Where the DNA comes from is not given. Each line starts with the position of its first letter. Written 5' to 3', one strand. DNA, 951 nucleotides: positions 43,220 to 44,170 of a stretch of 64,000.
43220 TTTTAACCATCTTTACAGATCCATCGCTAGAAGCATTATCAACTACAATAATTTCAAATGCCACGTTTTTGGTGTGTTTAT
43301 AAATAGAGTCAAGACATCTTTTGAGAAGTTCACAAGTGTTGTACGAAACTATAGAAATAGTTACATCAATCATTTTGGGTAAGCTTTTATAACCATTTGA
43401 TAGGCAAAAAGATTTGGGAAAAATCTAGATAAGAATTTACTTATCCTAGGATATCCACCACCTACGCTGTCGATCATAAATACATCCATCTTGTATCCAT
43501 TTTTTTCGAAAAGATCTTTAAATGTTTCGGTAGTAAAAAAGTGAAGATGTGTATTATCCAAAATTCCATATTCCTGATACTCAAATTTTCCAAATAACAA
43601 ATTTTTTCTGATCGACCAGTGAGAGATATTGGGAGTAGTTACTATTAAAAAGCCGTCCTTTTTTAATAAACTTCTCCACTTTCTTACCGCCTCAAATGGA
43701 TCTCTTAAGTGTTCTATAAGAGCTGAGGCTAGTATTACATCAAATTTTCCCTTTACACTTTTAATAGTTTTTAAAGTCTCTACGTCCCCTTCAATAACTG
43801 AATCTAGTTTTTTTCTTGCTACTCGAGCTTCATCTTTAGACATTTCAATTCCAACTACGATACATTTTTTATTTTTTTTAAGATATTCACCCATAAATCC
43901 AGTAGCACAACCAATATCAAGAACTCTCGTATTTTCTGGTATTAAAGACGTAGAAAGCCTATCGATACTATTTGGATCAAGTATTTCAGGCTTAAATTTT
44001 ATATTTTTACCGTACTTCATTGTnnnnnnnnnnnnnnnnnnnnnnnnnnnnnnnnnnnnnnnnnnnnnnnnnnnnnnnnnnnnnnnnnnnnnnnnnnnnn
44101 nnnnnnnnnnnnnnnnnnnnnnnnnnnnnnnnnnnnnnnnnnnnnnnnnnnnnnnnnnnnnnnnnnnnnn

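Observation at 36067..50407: ~14 kb AT-rich glycan-biosynthesis island abutting tRNA-Val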

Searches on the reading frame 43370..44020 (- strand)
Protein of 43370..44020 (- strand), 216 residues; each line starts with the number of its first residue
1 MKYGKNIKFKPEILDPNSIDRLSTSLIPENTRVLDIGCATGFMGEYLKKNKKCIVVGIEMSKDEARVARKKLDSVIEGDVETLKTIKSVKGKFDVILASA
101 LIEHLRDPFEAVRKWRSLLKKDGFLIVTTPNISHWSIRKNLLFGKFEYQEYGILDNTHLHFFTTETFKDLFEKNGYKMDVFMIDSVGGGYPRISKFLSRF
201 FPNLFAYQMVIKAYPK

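Call 5: search_protein_families(library=pfam, proteins=[window:43370-44020:-], max_evalue=0.01)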
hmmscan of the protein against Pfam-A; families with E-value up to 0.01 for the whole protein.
window:43370-44020:- (216 aa): 12 families
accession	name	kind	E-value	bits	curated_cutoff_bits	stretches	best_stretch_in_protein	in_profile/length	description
PF13489.12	Methyltransf_23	-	5.1e-22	78.8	27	1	19-178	13-161/164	Methyltransferase domain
PF07021.18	MetW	-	4.7e-16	59.4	21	1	24-207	8-187/193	Methionine biosynthesis protein MetW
PF13847.12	Methyltransf_31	-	1.8e-15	57.3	27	1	29-137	3-119/145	Methyltransferase domain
PF08242.18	Methyltransf_12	-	2e-15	57.8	30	1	34-125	1-98/98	Methyltransferase domain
PF08241.18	Methyltransf_11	-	5.3e-15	56.3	21.2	1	34-127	1-95/95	Methyltransferase domain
PF13649.12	Methyltransf_25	-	7e-13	49.5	27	1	33-123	1-97/97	Methyltransferase domain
PF02353.26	CMAS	-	3.1e-06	27.2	27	1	31-134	64-171/273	Mycolic acid cyclopropane synthetase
PF01728.25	FtsJ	-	5.3e-06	26.9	24.1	1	26-98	18-97/181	FtsJ-like methyltransferase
PF08003.17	Methyltransf_9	-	1.4e-05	24.6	23.8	1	20-133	105-223/315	Protein of unknown function (DUF1698)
PF05401.17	NodS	-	0.00055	20.3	24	1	31-130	45-147/201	Nodulation protein S (NodS)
PF05175.20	MTS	-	0.00055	20.1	23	1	29-98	31-104/170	Methyltransferase small domain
PF01209.24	Ubie_methyltran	-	0.0023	17.8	20.1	0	30-178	48-215/233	ubiE/COQ5 methyltransferase family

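Call 12: search_protein_families(library=ncbifam, proteins=[window:43370-44020:-], max_evalue=0.001)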
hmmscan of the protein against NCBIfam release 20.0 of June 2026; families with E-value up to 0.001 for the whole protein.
window:43370-44020:- (216 aa): 29 families (the best 25 are shown)
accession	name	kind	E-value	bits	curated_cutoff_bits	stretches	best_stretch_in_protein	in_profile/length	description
TIGR02081.1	metW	equivalog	1.4e-16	60.6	189.5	1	25-185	9-169/194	methionine biosynthesis protein MetW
TIGR01983.1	UbiG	equivalog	4.7e-16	58.8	102.95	1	29-144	49-168/228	bifunctional 2-polyprenyl-6-hydroxyphenol methylase/3-demethylubiquinol 3-O-methyltransferase UbiG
NF045667.1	MTase_DVU1556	equivalog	1.6e-13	50.6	155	1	27-128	20-120/213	DVU_1556 family methyltransferase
TIGR02072.1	BioC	equivalog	3.1e-12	46.8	184.95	1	28-130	33-135/244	malonyl-ACP O-methyltransferase BioC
NF053839.1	CPFASynBruc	equivalog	8.5e-11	41.4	600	1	26-129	171-278/410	cyclopropane fatty acid synthase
NF043040.1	corrin_prot_MT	hypoth_equivalog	5.2e-09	35.9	180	1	21-128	33-148/216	corrinoid protein-associated methyltransferase CpaM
NF008686.0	PRK11705.1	equivalog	6e-09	35.4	400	1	30-129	168-267/383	cyclopropane fatty acyl phospholipid synthase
TIGR00452.1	TIGR00452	equivalog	1e-08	34.4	275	1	21-145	108-235/316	tRNA 5-methoxyuridine(34)/uridine 5-oxyacetic acid(34) synthase CmoB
NF002463.0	PRK01683.1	equivalog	3.6e-08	33.3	297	1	19-181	21-185/258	trans-aconitate 2-methyltransferase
TIGR04290.1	meth_Rta_06860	hypoth_equivalog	7.9e-08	32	300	1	31-121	51-144/226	TIGR04290 family methyltransferase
TIGR04345.1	ovoA_Cterm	equivalog_domain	1.2e-07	31.5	170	1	86-137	128-179/242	putative 4-mercaptohistidine N1-methyltransferase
NF011650.0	PRK15068.1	equivalog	2.1e-07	30.1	209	1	29-133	122-231/324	tRNA 5-methoxyuridine(34)/uridine 5-oxyacetic acid(34) synthase CmoB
TIGR00537.1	hemK_rel_arch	hypoth_equivalog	2.1e-06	27.6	87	1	29-98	19-88/179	HemK2/MTQ2 family protein methyltransferase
TIGR02021.1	BchM-ChlM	equivalog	2.6e-06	27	158.9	1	19-102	45-128/218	magnesium protoporphyrin IX methyltransferase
NF011530.0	PRK14968.1-4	equivalog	3.2e-06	26.6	243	1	27-97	37-104/202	putative methyltransferase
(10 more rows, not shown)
